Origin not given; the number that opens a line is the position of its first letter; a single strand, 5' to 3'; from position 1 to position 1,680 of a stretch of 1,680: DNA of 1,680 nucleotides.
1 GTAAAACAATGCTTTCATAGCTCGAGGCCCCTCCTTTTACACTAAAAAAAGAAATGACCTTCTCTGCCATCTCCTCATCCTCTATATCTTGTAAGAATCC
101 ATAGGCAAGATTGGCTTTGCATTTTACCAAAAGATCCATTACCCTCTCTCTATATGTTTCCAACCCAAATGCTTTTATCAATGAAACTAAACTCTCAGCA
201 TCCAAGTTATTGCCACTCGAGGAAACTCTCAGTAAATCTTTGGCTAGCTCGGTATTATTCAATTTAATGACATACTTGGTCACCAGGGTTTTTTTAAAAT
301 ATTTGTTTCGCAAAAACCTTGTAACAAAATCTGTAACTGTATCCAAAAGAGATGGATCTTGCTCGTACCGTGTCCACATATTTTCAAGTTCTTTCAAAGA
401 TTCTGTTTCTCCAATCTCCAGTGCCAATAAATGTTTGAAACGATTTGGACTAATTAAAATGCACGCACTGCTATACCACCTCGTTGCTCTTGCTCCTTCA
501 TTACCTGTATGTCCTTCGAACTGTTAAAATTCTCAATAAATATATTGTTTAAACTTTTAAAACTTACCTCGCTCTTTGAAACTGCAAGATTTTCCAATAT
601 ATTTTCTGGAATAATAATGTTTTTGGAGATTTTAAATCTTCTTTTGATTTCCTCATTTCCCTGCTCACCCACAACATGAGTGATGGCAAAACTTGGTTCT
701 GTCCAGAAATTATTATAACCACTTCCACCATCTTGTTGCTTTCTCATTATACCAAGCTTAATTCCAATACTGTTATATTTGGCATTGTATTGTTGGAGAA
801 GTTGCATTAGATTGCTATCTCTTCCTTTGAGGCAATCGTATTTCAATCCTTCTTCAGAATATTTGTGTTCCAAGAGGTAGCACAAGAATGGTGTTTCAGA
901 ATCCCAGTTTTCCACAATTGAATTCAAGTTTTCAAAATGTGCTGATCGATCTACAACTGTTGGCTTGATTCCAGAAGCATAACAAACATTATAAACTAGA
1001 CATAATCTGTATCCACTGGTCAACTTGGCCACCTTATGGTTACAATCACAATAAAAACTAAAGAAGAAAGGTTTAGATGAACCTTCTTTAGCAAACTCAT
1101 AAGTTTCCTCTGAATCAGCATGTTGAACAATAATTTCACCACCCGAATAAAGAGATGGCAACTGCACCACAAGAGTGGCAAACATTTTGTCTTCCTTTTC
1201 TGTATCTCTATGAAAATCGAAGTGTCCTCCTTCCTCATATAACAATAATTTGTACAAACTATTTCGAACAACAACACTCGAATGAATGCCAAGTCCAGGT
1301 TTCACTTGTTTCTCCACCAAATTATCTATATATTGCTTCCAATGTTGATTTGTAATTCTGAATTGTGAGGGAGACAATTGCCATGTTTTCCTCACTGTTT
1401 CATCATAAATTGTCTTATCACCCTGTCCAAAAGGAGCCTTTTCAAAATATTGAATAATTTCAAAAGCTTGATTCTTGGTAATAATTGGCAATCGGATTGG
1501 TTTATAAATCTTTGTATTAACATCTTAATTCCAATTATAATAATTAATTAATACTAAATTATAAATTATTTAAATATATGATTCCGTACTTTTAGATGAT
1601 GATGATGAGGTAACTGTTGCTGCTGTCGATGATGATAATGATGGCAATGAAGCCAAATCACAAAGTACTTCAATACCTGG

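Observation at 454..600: The track's 345-aa ORF is a read-through artefact: a 47-nt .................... intron joins the oxygenase exon to a hidden second coding frame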

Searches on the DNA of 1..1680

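Call 57: search_rna_families(source=window, threshold=evalue, max_evalue=1)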
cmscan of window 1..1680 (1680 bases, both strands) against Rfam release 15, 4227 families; matches with E-value up to 1: 1.
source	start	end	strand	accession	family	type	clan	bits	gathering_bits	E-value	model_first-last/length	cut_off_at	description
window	1598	1652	+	RF01139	sR2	Gene; snRNA; snoRNA; CD-box;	-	17.3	42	0.58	1-57/57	no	Small nucleolar RNA sR2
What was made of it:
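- There is no Rfam match (call 57).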

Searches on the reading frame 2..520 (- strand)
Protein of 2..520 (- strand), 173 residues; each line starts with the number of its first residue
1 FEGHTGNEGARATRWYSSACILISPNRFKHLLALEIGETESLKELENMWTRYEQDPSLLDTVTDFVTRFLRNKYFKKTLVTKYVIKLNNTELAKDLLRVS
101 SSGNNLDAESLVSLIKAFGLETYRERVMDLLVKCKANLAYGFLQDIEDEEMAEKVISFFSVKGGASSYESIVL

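Call 4: search_protein_families(library=pfam, proteins=[window:2-520:-], max_evalue=1)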
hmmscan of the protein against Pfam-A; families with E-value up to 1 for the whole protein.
seq(173 aa): 0 families

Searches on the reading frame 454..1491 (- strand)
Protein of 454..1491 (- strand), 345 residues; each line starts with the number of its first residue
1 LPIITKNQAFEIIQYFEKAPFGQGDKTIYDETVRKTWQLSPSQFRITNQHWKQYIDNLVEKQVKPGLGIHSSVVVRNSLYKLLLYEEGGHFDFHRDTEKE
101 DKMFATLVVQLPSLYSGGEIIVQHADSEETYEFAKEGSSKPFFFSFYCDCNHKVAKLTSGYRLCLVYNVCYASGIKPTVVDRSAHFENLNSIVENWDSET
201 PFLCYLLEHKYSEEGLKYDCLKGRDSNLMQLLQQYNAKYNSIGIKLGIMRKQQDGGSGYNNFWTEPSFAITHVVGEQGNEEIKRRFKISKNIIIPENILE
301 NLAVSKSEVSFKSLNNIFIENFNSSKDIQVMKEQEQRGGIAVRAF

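Call 11: find_encoding_contigs(protein=window:454-1491:-, flank=8000, max_places=4)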
Protein window:454-1491:- (345 aa): no gene with exactly this product is on record in the collection.
